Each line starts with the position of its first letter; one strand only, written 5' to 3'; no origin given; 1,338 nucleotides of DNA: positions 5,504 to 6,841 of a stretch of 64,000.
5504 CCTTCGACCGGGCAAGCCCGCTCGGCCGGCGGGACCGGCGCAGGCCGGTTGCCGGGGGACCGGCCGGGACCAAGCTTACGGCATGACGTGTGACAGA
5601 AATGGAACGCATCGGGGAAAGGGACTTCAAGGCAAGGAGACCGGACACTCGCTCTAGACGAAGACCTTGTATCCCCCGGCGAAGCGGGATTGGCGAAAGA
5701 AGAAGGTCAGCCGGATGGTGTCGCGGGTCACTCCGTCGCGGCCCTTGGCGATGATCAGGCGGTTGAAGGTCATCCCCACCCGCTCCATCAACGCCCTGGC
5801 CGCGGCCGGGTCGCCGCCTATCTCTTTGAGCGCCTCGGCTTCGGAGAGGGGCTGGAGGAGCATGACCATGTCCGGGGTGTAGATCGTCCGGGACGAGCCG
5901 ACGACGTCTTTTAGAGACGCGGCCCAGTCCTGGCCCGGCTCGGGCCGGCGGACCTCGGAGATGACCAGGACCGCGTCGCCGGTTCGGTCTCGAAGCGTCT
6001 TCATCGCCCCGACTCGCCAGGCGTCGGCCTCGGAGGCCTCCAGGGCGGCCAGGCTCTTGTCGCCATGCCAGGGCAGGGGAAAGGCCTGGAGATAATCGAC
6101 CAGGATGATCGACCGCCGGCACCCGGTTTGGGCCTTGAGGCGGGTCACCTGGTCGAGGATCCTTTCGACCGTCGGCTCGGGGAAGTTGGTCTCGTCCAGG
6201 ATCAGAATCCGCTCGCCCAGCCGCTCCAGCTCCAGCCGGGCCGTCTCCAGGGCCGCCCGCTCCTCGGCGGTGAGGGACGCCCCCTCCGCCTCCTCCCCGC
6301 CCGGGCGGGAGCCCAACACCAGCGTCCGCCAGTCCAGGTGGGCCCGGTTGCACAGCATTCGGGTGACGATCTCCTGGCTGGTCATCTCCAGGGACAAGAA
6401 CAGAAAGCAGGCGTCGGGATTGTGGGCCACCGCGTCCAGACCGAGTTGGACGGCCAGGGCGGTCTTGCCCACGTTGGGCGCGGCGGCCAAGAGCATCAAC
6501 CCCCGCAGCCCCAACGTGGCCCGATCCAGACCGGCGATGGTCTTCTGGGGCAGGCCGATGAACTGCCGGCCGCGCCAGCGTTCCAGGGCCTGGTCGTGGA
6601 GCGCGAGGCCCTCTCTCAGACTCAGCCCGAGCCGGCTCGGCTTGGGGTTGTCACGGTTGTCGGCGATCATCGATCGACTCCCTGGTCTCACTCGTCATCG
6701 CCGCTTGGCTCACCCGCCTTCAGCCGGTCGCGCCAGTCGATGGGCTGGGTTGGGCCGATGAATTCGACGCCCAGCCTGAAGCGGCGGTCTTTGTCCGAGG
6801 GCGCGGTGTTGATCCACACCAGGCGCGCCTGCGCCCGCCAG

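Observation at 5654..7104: Translationally coupled PilZ-domain protein and N-terminally truncated DnaB-family ATPase: candidate c-di-GMP-responsive ATPase module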

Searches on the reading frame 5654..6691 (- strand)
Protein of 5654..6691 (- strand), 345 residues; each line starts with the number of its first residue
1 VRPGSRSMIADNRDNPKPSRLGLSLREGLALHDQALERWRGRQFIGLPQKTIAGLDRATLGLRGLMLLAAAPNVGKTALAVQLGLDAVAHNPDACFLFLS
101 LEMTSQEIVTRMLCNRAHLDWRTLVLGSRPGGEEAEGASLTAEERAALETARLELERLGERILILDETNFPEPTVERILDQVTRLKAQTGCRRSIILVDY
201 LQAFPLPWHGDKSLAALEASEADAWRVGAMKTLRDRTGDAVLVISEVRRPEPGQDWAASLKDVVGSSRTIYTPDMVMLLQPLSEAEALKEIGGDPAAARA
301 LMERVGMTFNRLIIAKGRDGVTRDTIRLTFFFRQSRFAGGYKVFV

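Call 3: search_protein_families(library=pfam, proteins=[window:5654-6691:-], max_evalue=0.1)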
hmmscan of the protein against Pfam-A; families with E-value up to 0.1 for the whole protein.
window:5654-6691:- (345 aa): 3 families
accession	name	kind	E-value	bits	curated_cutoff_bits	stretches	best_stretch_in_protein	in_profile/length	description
PF03796.21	DnaB_C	-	1.4e-19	70.9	27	1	52-338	6-254/255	DnaB-like helicase C terminal domain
PF13481.12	AAA_25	-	6.5e-06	26.3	27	1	59-166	29-150/195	AAA domain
PF13401.12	AAA_22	-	0.016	16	27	1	63-170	5-95/130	AAA domain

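Call 4: search_protein_families(library=ncbifam, proteins=[window:5654-6691:-], max_evalue=0.1)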
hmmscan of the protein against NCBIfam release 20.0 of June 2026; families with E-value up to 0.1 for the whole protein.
window:5654-6691:- (345 aa): 16 families
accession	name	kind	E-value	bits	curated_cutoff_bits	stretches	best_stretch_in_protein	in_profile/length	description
TIGR00665.1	DnaB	equivalog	9.9e-19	67.5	385.25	1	43-202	174-316/435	replicative DNA helicase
NF040583.1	dnaB_SPI-7_type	exception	2.5e-15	56.5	655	1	23-209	151-325/434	SPI-7-type island replicative DNA helicase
NF004384.0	PRK05748.1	equivalog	3.2e-14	52.3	525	1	52-204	190-326/452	replicative DNA helicase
TIGR03600.1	phage_DnaB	exception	1.3e-13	50.8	498.65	1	45-205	175-318/421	phage replicative helicase, DnaB family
NF005852.0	PRK07773.1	equivalog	1.7e-12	46.5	780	1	51-203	203-338/886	replicative DNA helicase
NF006606.0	PRK09165.1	equivalog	2.9e-09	36.1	540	1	43-203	196-352/497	replicative DNA helicase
NF006306.0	PRK08506.1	equivalog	3.1e-09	36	596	1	42-202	170-312/472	replicative DNA helicase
NF004967.0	PRK06321.1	equivalog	8.8e-09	34.7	751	1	42-129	204-291/472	replicative DNA helicase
NF004109.0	PRK05595.1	equivalog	1.8e-08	33.5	737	1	54-280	190-394/444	replicative DNA helicase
NF006458.0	PRK08840.1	equivalog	4e-08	32.4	884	1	53-212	205-349/464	replicative DNA helicase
NF005945.0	PRK08006.1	equivalog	5.3e-08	32.1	898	1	55-212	214-356/471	replicative DNA helicase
NF005424.0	PRK07004.1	equivalog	8.9e-08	31.1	834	1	46-205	195-337/460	replicative DNA helicase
NF006443.0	PRK08760.1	equivalog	1.4e-07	30.2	741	1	41-223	206-368/476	replicative DNA helicase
NF005240.0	PRK06749.1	subfamily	1.5e-07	30.6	686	1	53-203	174-310/428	replicative DNA helicase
NF005369.0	PRK06904.1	equivalog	1.5e-07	30.5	809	1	53-207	211-351/474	replicative DNA helicase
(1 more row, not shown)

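Call 5: search_protein_families(library=padloc, proteins=[window:5654-6691:-], max_evalue=0.1)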
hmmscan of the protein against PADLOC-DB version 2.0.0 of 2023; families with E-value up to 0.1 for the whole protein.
window:5654-6691:- (345 aa): 1 family
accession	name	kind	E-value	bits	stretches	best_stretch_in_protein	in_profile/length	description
PDLC00915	TRIP13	-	0.0045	14.4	1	54-89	54-89/302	TRIP13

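Call 6: search_protein_families(library=phrogs, proteins=[window:5654-6691:-], max_evalue=0.1)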
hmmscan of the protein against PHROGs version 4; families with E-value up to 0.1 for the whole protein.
window:5654-6691:- (345 aa): 3 families
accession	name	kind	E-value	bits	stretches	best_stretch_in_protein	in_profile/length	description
phrog_19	-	DNA, RNA and nucleotide metabolism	6.6e-16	59.3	1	55-332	342-571/621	DnaB-like replicative helicase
phrog_243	-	DNA, RNA and nucleotide metabolism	1.2e-13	51.6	1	62-328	32-256/273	DnaB-like replicative helicase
phrog_239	-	DNA, RNA and nucleotide metabolism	5.3e-10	39.9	1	30-285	325-559/801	DNA primase/helicase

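Call 7: find_homologous_proteins(query=window:5654-6691:-)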
Query window:5654-6691:- (345 aa): 123 proteins with E <= 0.001 among 8000 candidates; the best 120 are listed.
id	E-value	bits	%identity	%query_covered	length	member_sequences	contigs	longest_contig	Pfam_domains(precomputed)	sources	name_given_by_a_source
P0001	3.3e-218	741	100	98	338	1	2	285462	PF03796.22,PF13481.13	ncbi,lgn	-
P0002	2.4e-133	462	65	94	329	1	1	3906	PF03796.22,PF13481.13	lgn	-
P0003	1.3e-124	434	66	91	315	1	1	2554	PF03796.22,PF13481.13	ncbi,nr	ncbi:MAG: AAA family ATPase, partial [Deltaproteobacteria bacterium]|nr:AAA family ATPase [Deltaprot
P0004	1.8e-113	397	58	98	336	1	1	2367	PF03796.22,PF13481.13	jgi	jgi:hypothetical protein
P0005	3.6e-113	396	57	96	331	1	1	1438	PF03796.22,PF13481.13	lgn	-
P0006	4.9e-113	395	56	98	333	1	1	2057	PF03796.22,PF13481.13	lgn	-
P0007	1.9e-111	390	55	98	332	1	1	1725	PF03796.22,PF13481.13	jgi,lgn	jgi:replicative DNA helicase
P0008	2.0e-111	390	57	98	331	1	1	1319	PF03796.22,PF13481.13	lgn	-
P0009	2.6e-111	390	57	97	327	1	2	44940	PF03796.22,PF13481.13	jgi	jgi:replicative DNA helicase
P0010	5.6e-110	385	58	93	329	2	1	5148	PF03796.22,PF13481.13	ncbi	-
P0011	1.6e-109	384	59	96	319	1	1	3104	PF03796.22,PF13481.13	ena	-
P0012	1.0e-108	381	58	96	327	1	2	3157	PF03796.22,PF13481.13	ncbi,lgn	-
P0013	1.1e-108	381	57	97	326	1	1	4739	PF03796.22,PF13481.13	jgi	jgi:replicative DNA helicase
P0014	9.4e-107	375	55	95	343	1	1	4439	PF03796.22,PF13481.13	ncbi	-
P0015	2.4e-106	373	56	92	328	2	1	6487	PF03796.22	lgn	-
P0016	2.5e-106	373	60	91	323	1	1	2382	PF03796.22,PF13481.13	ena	-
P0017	5.3e-106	372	59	94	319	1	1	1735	PF03796.22,PF13481.13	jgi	jgi:hypothetical protein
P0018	1.4e-104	368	59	94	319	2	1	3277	PF03796.22,PF13481.13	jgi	jgi:hypothetical protein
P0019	3.6e-104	366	54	92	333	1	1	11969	PF03796.22,PF13481.13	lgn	-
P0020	6.9e-104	365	59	94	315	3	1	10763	PF03796.22,PF13481.13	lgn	-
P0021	1.2e-103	365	54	92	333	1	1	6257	PF03796.22,PF13481.13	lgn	-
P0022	6.8e-102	359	55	92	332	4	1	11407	PF03796.22,PF13481.13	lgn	-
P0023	8.1e-102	359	53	92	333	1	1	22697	PF03796.22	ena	-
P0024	3.0e-101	357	58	86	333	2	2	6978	PF03796.22,PF13481.13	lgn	-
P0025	4.1e-101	356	52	93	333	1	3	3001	PF03796.22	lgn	-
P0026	4.7e-101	356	55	95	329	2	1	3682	PF03796.22,PF13481.13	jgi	jgi:hypothetical protein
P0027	1.1e-100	355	55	92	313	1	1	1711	PF03796.22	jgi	jgi:hypothetical protein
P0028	1.2e-100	355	55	93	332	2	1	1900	PF03796.22,PF13481.13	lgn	-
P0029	1.9e-100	354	59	88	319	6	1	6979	PF03796.22,PF13481.13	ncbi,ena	-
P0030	5.8e-100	352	58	86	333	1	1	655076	PF03796.22,PF13481.13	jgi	jgi:hypothetical protein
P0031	7.3e-100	352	54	98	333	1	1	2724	PF03796.22,PF13481.13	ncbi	-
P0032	1.2e-99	351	56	88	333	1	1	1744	PF03796.22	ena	-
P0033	1.4e-99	351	56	88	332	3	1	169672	PF03796.22,PF13481.13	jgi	jgi:hypothetical protein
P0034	3.9e-99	350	54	93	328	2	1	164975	PF03796.22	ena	-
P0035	4.9e-99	349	54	95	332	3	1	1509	PF03796.22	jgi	jgi:hypothetical protein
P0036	8.6e-99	349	55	92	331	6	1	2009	PF03796.22,PF13481.13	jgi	jgi:hypothetical protein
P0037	5.3e-98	346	54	93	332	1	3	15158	PF03796.22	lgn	-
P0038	1.2e-97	345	57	86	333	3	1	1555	PF03796.22,PF13481.13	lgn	-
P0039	1.2e-97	345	58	86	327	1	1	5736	PF03796.22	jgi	-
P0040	2.0e-96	341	54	91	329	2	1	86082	PF03796.22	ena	-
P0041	2.4e-96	341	53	93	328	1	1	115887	PF03796.22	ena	-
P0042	4.0e-94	333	55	93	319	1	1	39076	PF03796.22,PF13481.13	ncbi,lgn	ncbi:MAG: DnaB-like helicase C-terminal domain-containing protein [Pseudomonadota bacterium]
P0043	1.9e-92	328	52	93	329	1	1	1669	PF03796.22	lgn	-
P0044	6.8e-87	310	52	90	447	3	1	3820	PF03796.22,PF13481.13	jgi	jgi:KaiC/GvpD/RAD55 family RecA-like ATPase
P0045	5.7e-86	306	48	98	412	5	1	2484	PF03796.22,PF13481.13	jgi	jgi:DnaB-like helicase C terminal domain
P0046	1.6e-85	305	53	90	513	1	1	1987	PF03796.22,PF13481.13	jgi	jgi:hypothetical protein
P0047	2.4e-85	304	47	90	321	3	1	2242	PF03796.22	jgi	-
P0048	4.6e-84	300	48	93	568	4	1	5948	PF13155.13,PF03796.22,PF13362.13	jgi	jgi:hypothetical protein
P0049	1.2e-83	299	50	89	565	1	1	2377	PF13155.13,PF03796.22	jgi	jgi:hypothetical protein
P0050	7.5e-82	293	49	93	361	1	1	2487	PF03796.22,PF13481.13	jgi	jgi:hypothetical protein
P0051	8.6e-82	293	50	90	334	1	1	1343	PF03796.22,PF13481.13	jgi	jgi:KaiC/GvpD/RAD55 family RecA-like ATPase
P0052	1.7e-80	289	51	83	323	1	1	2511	PF03796.22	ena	-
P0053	1.7e-80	288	48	92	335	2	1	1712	PF03796.22,PF13481.13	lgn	-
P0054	8.5e-80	286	49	91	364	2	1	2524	PF03796.22,PF13481.13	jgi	jgi:DnaB-like helicase C terminal domain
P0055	1.2e-79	286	49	90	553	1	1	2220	PF13155.13,PF03796.22,PF13662.13,PF13481.13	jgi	jgi:replicative DNA helicase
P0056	7.9e-79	283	48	94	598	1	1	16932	PF03796.22,PF16793.11,PF08708.17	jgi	jgi:hypothetical protein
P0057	7.1e-77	277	48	94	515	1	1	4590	PF03796.22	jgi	jgi:hypothetical protein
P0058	2.3e-75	272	48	92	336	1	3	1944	PF03796.22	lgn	-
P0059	2.5e-75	272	49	90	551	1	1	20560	PF13155.13,PF03796.22,PF13662.13,PF13481.13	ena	-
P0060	6.6e-74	267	49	80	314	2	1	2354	PF03796.22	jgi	jgi:replicative DNA helicase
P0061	2.4e-73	265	54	77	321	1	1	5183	PF03796.22,PF13481.13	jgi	jgi:hypothetical protein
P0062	1.4e-71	259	50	82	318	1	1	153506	PF03796.22,PF13481.13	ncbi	-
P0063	1.1e-70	256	47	88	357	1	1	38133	PF03796.22,PF13481.13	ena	-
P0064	2.4e-69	252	42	89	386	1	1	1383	PF03796.22,PF13481.13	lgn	-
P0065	2.7e-67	245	47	90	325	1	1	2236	PF03796.22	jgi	-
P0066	4.1e-67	244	50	79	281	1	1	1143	PF03796.22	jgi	jgi:hypothetical protein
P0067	8.5e-66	240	45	88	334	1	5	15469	PF03796.22,PF13481.13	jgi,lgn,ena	jgi:replicative DNA helicase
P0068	3.2e-65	238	44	91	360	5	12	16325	PF03796.22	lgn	-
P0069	1.6e-63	233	41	96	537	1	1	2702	PF03796.22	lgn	-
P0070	1.9e-63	232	40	91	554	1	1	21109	PF03796.22,PF13481.13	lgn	-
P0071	4.7e-63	231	40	90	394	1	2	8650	PF03796.22,PF13481.13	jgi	jgi:replicative DNA helicase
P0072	3.6e-62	228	43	94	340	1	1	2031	PF03796.22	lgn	-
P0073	4.2e-62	228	43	90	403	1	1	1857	PF03796.22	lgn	-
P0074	8.7e-62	227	40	97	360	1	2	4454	PF03796.22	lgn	-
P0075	7.6e-61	224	41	90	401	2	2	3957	PF03796.22,PF13481.13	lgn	-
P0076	9.8e-61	224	38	91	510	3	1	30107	PF03796.22,PF13481.13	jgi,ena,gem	-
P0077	1.6e-60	223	41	97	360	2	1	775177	PF03796.22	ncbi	-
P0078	2.9e-60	222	42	90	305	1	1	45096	PF03796.22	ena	-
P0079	9.2e-59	217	38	91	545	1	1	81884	PF03796.22,PF00772.27,PF13481.13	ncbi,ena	-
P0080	1.4e-58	216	42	91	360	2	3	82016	PF03796.22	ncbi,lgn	-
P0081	1.8e-58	216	38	90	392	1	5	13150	PF03796.22,PF13481.13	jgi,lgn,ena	-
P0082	1.8e-58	216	41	89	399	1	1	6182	PF03796.22,PF13481.13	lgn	-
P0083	1.9e-58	216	37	90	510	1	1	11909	PF03796.22,PF13481.13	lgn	-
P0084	4.4e-58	215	38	89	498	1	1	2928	PF03796.22,PF13481.13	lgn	-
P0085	4.8e-58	215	38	89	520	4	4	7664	PF03796.22,PF13481.13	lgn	-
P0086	9.2e-58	214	39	90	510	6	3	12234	PF03796.22,PF13481.13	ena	-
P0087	8.3e-56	207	37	90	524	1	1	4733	PF03796.22,PF13481.13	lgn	-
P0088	2.1e-55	206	36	88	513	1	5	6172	PF03796.22,PF00772.27,PF13481.13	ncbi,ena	-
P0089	4.4e-55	205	42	88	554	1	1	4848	PF03796.22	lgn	-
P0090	3.2e-54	202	37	88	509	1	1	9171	PF03796.22,PF00772.27,PF13481.13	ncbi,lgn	-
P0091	7.8e-54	201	37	90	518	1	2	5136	PF03796.22,PF00772.27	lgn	-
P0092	1.0e-52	197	38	88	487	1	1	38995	PF03796.22,PF00772.27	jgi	-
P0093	3.5e-52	195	36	90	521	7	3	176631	PF03796.22,PF00772.27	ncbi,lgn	ncbi:MAG: DnaB-like helicase N-terminal domain-containing protein [Victivallaceae bacterium]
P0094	1.0e-51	194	38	90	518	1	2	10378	PF03796.22,PF00772.27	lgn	-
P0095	1.6e-51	193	37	90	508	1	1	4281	PF03796.22,PF00772.27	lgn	-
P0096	3.1e-51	192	37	88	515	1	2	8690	PF03796.22,PF00772.27,PF13481.13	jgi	jgi:replicative DNA helicase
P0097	6.2e-51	191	36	89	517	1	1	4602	PF03796.22,PF00772.27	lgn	-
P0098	9.3e-51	191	37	91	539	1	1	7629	PF03796.22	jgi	jgi:replicative DNA helicase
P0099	3.0e-50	189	37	88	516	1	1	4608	PF03796.22,PF00772.27,PF13481.13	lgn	-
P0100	1.6e-49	187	38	91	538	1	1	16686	PF03796.22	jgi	jgi:replicative DNA helicase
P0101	2.5e-49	186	36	92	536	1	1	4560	PF03796.22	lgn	-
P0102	5.3e-49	185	37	91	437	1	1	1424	PF03796.22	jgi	jgi:replicative DNA helicase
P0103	6.8e-49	185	38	81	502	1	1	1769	PF03796.22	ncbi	-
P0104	3.3e-48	182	37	91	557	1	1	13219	PF03796.22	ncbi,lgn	-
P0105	4.3e-48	182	38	91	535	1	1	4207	PF03796.22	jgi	jgi:replicative DNA helicase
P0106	8.1e-48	181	36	91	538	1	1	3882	PF03796.22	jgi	jgi:replicative DNA helicase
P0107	3.1e-47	179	35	87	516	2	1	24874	PF03796.22,PF00772.27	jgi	-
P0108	9.8e-47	178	39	86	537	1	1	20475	PF03796.22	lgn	-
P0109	1.4e-45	174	37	85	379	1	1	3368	PF03796.22,PF13481.13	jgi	jgi:replicative DNA helicase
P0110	2.7e-44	170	36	93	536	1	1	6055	PF03796.22,PF13481.13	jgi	jgi:replicative DNA helicase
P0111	1.0e-41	161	35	91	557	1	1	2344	PF03796.22,PF13481.13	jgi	jgi:replicative DNA helicase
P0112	2.6e-40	156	60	37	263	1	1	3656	PF03796.22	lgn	-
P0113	2.1e-35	140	61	36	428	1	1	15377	PF03796.22,PF13481.13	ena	-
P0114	2.1e-34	137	44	49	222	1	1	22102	PF03796.22,PF13481.13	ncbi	-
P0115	1.6e-32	131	32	92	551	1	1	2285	PF03796.22,PF13481.13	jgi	-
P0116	5.6e-31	126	38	72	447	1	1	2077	PF03796.22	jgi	jgi:hypothetical protein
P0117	8.4e-28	115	31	91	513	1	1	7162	PF03796.22,PF13481.13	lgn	-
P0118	2.9e-26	110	34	91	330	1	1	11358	PF03796.22,PF13481.13,PF13191.13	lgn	-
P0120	1.7e-25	108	35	72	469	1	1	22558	PF03796.22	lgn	-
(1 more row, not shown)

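Call 9: find_encoding_contigs(protein=P0001, flank=6000, max_places=3)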
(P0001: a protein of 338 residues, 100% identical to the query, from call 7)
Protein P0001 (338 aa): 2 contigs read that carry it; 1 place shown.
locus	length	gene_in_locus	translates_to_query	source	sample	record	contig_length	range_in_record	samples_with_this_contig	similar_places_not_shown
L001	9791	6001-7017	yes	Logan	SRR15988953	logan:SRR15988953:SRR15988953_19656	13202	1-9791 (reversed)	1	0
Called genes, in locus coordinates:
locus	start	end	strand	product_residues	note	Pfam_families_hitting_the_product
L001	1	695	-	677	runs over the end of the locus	PF12439:GDE_N, PF06202:GDE_C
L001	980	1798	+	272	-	PF00126:HTH_1, PF03466:LysR_substrate, PF12727:PBP_like (faint)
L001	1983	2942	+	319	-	PF00586:AIRS, PF02769:AIRS_C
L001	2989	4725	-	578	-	-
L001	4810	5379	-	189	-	PF19638:DUF6141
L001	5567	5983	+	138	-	-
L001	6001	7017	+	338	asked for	PF13481:AAA_25 (weak), PF03796:DnaB_C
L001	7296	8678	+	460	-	PF07690:MFS_1, PF13347:MFS_2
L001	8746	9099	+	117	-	-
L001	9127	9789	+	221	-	?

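Call 10: find_encoding_contigs(protein=P0030, flank=6000, max_places=2)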
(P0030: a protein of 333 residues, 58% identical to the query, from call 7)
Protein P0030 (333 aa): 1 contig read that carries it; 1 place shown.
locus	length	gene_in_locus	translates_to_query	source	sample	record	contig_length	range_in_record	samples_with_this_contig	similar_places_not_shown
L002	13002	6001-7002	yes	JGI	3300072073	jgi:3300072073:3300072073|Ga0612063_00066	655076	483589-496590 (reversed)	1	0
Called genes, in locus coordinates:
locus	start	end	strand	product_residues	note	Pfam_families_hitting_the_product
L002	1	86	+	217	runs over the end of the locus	PF02463:SMC_N (faint), PF13476:AAA_23 (weak), PF00005:ABC_tran, PF13304:AAA_21 (weak)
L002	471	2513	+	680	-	PF04060:FeS, PF13187:Fer4_9 (weak), PF14697:Fer4_21 (weak), PF00037:Fer4 (weak), PF12838:Fer4_7 (weak), PF14691:Fer4_20, PF07992:Pyr_redox_2, PF13450:NAD_binding_8 (weak), +2 more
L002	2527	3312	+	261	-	PF13534:Fer4_17 (faint), PF00037:Fer4 (faint), PF13183:Fer4_8 (weak)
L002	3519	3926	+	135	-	PF04879:Molybdop_Fe4S4, PF00384:Molybdopterin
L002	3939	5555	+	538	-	PF00384:Molybdopterin, PF01568:Molydop_binding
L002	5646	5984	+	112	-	-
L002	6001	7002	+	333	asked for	PF13481:AAA_25 (weak), PF03796:DnaB_C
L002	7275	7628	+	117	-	-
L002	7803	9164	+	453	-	PF24251:DUF7453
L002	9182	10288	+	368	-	-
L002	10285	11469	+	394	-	PF02985:HEAT (faint), PF13646:HEAT_2 (weak)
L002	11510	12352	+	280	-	-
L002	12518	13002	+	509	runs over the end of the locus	PF12729:4HB_MCP_1 (weak), PF00015:MCPsignal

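Call 11: find_encoding_contigs(protein=P0033, flank=6000, max_places=2)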
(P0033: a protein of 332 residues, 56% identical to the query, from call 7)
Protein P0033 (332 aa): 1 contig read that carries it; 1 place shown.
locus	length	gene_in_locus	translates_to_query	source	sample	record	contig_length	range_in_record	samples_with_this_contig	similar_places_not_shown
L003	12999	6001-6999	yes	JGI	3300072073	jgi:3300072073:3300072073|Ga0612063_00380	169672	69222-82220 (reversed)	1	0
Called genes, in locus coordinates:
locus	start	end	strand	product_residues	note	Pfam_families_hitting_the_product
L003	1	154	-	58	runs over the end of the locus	-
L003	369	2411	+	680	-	PF04060:FeS, PF12838:Fer4_7 (weak), PF13187:Fer4_9 (weak), PF14697:Fer4_21 (weak), PF00037:Fer4 (weak), PF14691:Fer4_20, PF07992:Pyr_redox_2, PF13450:NAD_binding_8 (weak), +2 more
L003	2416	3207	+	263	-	PF13183:Fer4_8 (weak), PF13534:Fer4_17 (weak), PF00037:Fer4 (weak)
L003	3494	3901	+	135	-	PF04879:Molybdop_Fe4S4, PF00384:Molybdopterin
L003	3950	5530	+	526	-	PF00384:Molybdopterin, PF01568:Molydop_binding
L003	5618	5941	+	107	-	PF02656:DUF202 (faint)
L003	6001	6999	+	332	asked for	PF03796:DnaB_C, PF13481:AAA_25 (faint)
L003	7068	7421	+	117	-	-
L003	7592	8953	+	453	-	PF24251:DUF7453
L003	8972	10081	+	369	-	-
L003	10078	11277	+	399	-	PF02985:HEAT (faint), PF13646:HEAT_2 (weak)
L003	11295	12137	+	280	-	-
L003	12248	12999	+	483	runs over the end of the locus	-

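Call 12: find_encoding_contigs(protein=P0034, flank=6000, max_places=2)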
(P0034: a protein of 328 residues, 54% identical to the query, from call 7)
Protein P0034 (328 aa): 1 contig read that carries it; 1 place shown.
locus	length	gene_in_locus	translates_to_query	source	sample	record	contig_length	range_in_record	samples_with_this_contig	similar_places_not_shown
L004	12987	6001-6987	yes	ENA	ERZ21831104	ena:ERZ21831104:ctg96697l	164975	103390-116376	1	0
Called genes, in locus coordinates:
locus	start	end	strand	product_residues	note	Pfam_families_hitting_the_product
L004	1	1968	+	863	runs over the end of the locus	PF13522:GATase_6 (faint), PF01493:GXGXG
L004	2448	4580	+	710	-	PF13597:NRDD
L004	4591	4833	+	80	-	-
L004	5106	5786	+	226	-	PF13353:Fer4_12, PF04055:Radical_SAM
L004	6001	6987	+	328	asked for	PF03796:DnaB_C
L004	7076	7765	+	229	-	PF01177:Asp_Glu_race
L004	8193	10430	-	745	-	PF00890:FAD_binding_2, PF01266:DAO, PF01593:Amino_oxidase (weak), PF07992:Pyr_redox_2, PF12831:FAD_oxidored, PF13450:NAD_binding_8, PF13187:Fer4_9, PF02662:FlpD, +5 more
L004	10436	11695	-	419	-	PF00890:FAD_binding_2, PF01266:DAO (weak), PF12831:FAD_oxidored (weak), PF13450:NAD_binding_8, PF13454:NAD_binding_9 (faint), PF07992:Pyr_redox_2 (weak)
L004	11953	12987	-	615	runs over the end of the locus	PF00890:FAD_binding_2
